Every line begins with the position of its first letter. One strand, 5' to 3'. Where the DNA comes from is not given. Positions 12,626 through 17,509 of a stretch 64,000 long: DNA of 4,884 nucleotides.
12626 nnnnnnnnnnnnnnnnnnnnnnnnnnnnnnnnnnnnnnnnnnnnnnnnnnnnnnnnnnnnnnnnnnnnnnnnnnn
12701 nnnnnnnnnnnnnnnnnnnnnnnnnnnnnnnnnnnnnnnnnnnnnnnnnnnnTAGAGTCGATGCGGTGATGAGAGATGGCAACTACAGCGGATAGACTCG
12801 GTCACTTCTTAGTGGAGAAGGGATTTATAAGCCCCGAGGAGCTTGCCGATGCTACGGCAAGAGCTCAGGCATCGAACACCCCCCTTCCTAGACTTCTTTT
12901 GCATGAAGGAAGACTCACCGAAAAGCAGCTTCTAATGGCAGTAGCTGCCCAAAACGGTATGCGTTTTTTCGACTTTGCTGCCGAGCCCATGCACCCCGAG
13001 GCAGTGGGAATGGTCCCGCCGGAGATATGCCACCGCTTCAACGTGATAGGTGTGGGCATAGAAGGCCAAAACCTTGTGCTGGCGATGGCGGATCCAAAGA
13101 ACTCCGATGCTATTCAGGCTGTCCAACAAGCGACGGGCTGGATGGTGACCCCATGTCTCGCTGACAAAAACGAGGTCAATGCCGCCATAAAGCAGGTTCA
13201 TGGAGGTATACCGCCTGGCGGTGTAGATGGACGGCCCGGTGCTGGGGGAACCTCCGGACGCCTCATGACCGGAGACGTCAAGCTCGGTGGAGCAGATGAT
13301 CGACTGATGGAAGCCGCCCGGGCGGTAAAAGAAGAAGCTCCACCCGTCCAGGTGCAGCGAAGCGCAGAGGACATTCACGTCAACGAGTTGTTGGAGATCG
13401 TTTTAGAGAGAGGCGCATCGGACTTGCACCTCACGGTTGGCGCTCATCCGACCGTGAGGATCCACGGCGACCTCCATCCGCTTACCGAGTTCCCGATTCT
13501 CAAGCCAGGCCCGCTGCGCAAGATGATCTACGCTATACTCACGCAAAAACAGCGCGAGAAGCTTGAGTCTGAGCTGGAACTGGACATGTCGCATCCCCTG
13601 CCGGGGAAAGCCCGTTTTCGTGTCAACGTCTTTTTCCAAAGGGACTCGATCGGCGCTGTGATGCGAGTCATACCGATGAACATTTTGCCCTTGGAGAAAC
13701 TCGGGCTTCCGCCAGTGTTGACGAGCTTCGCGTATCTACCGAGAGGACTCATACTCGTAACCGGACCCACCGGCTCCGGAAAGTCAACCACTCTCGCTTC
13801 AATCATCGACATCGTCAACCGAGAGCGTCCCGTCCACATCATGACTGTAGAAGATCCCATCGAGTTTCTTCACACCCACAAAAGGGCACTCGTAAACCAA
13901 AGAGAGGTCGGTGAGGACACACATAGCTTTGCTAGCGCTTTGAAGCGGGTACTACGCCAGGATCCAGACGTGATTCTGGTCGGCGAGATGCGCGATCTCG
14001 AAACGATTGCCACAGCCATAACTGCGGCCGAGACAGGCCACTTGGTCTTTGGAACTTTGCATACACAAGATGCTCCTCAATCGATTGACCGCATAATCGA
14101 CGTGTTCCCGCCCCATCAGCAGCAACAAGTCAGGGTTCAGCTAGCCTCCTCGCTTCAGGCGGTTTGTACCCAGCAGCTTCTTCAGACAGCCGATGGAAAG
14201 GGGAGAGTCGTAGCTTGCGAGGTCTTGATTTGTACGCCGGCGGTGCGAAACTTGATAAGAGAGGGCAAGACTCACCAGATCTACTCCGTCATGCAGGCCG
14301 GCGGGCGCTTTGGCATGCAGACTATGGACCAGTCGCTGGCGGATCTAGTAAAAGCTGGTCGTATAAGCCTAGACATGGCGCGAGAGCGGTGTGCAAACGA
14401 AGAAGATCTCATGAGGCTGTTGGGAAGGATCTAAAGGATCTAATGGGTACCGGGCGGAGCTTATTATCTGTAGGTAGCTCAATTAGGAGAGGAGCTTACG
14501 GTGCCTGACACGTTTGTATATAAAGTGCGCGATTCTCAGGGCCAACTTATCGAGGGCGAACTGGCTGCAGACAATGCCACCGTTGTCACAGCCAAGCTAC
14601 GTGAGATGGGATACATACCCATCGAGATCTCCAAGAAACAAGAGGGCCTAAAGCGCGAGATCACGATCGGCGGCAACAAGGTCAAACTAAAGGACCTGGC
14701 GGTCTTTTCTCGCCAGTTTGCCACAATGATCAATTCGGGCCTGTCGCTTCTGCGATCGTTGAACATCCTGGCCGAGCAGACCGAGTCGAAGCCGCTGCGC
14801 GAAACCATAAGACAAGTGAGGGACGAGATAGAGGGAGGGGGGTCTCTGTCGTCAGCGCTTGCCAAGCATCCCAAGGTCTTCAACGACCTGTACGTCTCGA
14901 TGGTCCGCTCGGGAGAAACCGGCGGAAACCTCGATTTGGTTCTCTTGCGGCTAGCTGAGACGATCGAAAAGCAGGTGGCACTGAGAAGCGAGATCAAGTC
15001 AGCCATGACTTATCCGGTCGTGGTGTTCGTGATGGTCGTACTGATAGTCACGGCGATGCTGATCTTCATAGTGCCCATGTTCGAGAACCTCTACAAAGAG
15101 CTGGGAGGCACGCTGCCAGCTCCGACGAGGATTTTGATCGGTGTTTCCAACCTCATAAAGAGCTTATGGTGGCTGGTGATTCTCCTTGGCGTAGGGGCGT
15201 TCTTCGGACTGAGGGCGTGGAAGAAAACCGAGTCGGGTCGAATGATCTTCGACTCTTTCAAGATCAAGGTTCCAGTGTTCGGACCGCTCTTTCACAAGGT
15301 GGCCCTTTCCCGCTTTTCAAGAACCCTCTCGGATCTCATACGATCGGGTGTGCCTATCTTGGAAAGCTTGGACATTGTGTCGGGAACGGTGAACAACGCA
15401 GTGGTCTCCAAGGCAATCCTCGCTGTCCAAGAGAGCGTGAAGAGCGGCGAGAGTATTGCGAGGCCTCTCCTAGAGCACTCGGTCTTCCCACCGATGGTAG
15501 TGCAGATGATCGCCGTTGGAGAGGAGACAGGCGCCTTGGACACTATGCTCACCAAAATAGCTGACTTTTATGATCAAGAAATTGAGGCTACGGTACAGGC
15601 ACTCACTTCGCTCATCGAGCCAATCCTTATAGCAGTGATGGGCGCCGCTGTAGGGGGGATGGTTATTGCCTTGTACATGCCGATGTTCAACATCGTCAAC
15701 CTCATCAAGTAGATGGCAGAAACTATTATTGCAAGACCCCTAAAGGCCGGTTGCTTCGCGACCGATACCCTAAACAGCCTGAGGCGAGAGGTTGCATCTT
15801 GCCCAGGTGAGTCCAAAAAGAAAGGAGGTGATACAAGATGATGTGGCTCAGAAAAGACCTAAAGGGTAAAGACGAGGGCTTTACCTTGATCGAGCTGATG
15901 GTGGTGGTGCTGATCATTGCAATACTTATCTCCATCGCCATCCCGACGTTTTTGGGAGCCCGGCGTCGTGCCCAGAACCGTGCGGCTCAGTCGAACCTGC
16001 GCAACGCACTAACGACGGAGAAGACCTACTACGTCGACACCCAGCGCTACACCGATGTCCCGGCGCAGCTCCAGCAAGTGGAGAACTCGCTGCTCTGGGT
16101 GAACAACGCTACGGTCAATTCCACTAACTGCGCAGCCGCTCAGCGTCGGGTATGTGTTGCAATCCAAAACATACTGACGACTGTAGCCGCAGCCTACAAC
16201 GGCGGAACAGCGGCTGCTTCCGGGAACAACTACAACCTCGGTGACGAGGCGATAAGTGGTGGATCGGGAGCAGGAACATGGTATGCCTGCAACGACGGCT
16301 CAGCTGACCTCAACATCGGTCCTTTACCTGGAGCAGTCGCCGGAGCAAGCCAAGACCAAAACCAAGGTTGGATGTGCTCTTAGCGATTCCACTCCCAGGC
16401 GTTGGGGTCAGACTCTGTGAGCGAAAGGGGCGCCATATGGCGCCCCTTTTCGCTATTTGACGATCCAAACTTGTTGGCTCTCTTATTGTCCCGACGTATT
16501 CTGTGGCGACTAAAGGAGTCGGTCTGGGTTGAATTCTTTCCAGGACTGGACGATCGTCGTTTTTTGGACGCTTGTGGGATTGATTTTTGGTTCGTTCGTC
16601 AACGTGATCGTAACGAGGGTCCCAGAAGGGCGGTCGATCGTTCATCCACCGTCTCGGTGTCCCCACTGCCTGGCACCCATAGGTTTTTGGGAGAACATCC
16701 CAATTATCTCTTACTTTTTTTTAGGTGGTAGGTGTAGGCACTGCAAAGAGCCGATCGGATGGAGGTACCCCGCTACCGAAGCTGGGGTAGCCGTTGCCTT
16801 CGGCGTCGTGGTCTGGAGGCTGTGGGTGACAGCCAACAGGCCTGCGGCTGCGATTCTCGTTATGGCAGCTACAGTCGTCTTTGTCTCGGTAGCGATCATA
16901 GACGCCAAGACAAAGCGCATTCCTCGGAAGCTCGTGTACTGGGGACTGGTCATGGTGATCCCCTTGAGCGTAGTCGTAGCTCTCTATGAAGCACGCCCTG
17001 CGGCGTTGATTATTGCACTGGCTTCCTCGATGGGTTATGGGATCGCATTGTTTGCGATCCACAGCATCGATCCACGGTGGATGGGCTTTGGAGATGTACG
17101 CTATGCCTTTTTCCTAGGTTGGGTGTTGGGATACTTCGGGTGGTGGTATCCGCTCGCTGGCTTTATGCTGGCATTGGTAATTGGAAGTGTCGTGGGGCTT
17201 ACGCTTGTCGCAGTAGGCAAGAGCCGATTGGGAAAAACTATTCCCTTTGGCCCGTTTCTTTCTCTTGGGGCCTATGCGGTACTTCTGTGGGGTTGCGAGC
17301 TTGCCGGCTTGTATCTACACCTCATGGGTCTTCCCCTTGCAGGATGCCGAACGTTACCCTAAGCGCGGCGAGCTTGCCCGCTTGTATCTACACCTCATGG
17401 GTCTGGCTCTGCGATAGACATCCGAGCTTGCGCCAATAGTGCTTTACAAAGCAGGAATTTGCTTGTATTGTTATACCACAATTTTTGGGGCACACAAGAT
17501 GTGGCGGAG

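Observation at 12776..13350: PilT retraction ATPase carries an extra N-terminal GspE-N/MshEN-like domain; PilB has two MshEN-like c-di-GMP-binding-type motifs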

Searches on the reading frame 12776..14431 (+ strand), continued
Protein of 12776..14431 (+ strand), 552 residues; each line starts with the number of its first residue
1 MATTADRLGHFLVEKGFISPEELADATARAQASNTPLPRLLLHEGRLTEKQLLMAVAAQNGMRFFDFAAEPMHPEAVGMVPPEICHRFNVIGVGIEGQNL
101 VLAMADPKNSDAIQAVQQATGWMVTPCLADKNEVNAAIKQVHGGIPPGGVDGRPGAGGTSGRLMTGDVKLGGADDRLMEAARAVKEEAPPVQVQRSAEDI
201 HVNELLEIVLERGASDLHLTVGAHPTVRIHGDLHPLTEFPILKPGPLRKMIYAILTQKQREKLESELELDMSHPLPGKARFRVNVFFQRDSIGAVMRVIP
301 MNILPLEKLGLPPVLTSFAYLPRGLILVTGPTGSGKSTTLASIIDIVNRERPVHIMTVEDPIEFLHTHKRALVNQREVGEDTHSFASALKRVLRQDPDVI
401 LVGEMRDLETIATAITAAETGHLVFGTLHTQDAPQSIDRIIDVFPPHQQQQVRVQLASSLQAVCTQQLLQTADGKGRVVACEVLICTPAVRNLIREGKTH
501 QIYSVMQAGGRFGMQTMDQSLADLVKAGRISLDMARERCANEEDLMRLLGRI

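Call 68: find_encoding_contigs(protein=P0194, flank=6000, max_places=3)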
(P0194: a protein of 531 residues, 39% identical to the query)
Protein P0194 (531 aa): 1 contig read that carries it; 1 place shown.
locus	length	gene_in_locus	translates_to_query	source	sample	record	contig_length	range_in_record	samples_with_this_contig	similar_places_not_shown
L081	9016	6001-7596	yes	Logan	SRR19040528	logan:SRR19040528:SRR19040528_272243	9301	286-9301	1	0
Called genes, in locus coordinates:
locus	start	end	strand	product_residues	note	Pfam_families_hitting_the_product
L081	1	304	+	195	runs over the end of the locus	?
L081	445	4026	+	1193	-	PF02463:SMC_N, PF13175:AAA_15, PF13304:AAA_21 (faint), PF13476:AAA_23, PF13555:AAA_29 (weak), PF06470:SMC_hinge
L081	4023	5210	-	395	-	PF01590:GAF, PF13185:GAF_2, PF13492:GAF_3 (weak), PF00990:GGDEF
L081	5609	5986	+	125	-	-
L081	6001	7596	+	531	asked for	PF05157:MshEN, PF00437:T2SSE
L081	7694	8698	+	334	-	PF01210:NAD_Gly3P_dh_N, PF03807:F420_oxidored (faint), PF07479:NAD_Gly3P_dh_C, PF20618:GPD_NAD_C_bact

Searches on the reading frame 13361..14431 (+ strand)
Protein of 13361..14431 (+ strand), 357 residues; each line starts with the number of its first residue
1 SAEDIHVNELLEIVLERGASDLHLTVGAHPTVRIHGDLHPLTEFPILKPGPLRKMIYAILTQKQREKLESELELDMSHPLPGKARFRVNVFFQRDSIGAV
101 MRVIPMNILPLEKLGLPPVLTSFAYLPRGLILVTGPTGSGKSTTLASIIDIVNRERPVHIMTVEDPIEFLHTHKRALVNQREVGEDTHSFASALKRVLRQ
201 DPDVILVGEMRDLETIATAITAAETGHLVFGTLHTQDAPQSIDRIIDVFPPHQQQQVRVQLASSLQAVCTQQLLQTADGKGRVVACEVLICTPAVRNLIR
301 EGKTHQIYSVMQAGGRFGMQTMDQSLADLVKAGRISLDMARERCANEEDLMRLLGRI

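Call 41: find_related_loci(query=window:13361-14431:+, collection=genome_contigs, flank=6000)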
Query window:13361-14431:+ (357 aa) in genome_contigs; peptide patterns used: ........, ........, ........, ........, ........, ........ (x = any residue, [..] = any of these).
600 stretches matched a pattern (row limit reached: there are more); 586 encode a relative of the query (tblastn E <= 1e-3); the best 80 are kept; 80 distinct loci.
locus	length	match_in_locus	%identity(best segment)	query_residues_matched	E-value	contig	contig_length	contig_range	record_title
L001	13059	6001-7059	73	3-355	0e+0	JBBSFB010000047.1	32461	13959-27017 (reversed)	MAG: Acidimicrobiia bacterium isolate LS1_sbin.76 LS1_sbin.76_K_473155_L_32461_cov_36.0000, whole genome shotgun sequenc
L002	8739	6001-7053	76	3-353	0e+0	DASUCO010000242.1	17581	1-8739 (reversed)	MAG TPA_asm: Acidimicrobiales bacterium isolate SMAG_U1298 k141_1148828, whole genome shotgun sequence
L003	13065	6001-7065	72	1-355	0e+0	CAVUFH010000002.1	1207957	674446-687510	MAG: uncultured Actinomycetes bacterium isolate MFD04944.bin.1.41 genome assembly, contig: contig_20636, whole genome sh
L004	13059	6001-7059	73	3-355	0e+0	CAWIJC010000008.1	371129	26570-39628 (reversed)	MAG: uncultured Actinomycetes bacterium isolate MFD04944.bin.2.143 genome assembly, contig: contig_48093, whole genome s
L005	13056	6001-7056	75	5-356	1e-180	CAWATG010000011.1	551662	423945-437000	MAG: uncultured Acidimicrobiia bacterium isolate MFD09730.bin.1.101 genome assembly, contig: contig_7073, whole genome s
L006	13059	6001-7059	72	3-355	3e-180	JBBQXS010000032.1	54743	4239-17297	MAG: Acidimicrobiia bacterium isolate Co_metawrap_2126 Cmw_2126_k141_26417261_length_54743_cov_11.9992, whole genome sho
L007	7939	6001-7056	74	4-355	3e-180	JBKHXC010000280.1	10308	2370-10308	MAG: Acidimicrobiia bacterium isolate N_bin.10.orig k127_254825, whole genome shotgun sequence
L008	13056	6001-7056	74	4-355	8e-179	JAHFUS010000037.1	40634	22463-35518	MAG: Actinomycetes bacterium isolate nzgw85 NODE_851_length_40635_cov_27.107099, whole genome shotgun sequence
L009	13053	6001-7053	77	5-355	4e-179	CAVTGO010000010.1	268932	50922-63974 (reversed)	MAG: uncultured Actinomycetes bacterium isolate MFD09206.bin.3.351 genome assembly, contig: contig_5365, whole genome sh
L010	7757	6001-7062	74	2-355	9e-179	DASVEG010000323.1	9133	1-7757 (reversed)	MAG TPA_asm: Acidimicrobiales bacterium isolate SMAG_U2054 k141_156067, whole genome shotgun sequence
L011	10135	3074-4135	74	4-357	4e-178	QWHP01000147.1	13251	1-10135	MAG: Actinobacteria bacterium ATB1 test_scaffold_6941, whole genome shotgun sequence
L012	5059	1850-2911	75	3-354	0e+0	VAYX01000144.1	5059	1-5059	MAG: Actinobacteria bacterium isolate AC_69 14_1009_16_40cm_scaffold_61561, whole genome shotgun sequence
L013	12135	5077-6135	73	3-355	5e-178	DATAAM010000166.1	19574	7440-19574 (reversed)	MAG TPA_asm: Acidimicrobiales bacterium isolate SMAG_U6672 k141_4558366, whole genome shotgun sequence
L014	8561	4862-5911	77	5-354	3e-177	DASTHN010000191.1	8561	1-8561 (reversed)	MAG TPA_asm: Actinomycetota bacterium isolate SMAG_U671 k141_749019, whole genome shotgun sequence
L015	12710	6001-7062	75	3-354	3e-177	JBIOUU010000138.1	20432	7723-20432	MAG: Actinomycetota bacterium isolate MAG126 k127_3734778, whole genome shotgun sequence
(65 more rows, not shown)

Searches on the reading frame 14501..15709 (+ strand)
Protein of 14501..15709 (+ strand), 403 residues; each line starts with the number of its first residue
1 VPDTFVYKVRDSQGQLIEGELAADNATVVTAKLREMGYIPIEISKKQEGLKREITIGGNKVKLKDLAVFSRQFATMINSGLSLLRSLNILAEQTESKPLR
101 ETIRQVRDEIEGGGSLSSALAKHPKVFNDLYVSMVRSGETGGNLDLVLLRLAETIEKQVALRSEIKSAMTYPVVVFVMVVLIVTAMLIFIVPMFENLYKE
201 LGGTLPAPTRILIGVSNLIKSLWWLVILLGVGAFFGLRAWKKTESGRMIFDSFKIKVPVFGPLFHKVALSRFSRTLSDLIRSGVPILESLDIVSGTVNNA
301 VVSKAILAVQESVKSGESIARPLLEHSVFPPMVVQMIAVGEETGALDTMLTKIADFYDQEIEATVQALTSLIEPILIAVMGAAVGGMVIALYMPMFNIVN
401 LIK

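Call 3: search_protein_families(library=pfam, proteins=[window:14501-15709:+], max_evalue=0.1)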
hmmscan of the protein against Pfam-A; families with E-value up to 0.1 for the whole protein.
window:14501-15709:+ (403 aa): 2 families
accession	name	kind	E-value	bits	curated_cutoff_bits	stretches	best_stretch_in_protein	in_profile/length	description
PF00482.28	T2SSF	-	7.7e-71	236.3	25.2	2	69-192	1-125/125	Type II secretion system (T2SS), protein F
PF12832.13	MFS_1_like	-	0.016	14.7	25.2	0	167-237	61-106/373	MFS_1 like family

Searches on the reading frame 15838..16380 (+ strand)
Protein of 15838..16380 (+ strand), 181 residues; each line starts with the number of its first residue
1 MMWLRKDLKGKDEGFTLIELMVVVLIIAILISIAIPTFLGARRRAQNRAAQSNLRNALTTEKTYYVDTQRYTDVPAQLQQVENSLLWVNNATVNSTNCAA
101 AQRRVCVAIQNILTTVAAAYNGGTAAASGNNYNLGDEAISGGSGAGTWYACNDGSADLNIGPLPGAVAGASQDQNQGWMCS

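Call 22: search_protein_families(library=pfam, proteins=[window:15838-16380:+], max_evalue=0.001)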
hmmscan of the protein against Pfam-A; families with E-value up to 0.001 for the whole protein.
window:15838-16380:+ (181 aa): 1 family
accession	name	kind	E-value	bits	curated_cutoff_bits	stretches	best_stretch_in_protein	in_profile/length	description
PF07963.17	N_methyl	-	2.7e-08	33.5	21.2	1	11-35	3-27/27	Prokaryotic N-terminal methylation motif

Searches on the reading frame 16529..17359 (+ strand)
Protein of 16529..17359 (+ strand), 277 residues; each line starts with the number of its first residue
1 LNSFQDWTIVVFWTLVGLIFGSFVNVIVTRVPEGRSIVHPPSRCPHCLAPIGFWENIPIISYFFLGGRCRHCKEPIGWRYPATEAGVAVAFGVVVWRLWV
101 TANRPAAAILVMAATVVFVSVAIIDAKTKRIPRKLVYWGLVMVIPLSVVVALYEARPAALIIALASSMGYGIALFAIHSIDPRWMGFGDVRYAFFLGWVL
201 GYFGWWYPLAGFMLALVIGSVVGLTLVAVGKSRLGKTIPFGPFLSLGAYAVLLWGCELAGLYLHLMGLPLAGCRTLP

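Call 22: search_protein_families(library=pfam, proteins=[window:16529-17359:+], max_evalue=0.001)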
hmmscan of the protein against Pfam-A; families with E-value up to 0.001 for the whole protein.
window:16529-17359:+ (277 aa): 2 families
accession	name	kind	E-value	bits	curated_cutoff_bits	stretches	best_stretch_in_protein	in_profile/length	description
PF06750.18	A24_N_bact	-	2.5e-32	111.2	23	1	15-97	1-83/84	Bacterial Peptidase A24 N-terminal domain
PF01478.23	Peptidase_A24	-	1.8e-09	38.4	26.5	1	114-224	3-100/104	Type IV leader peptidase family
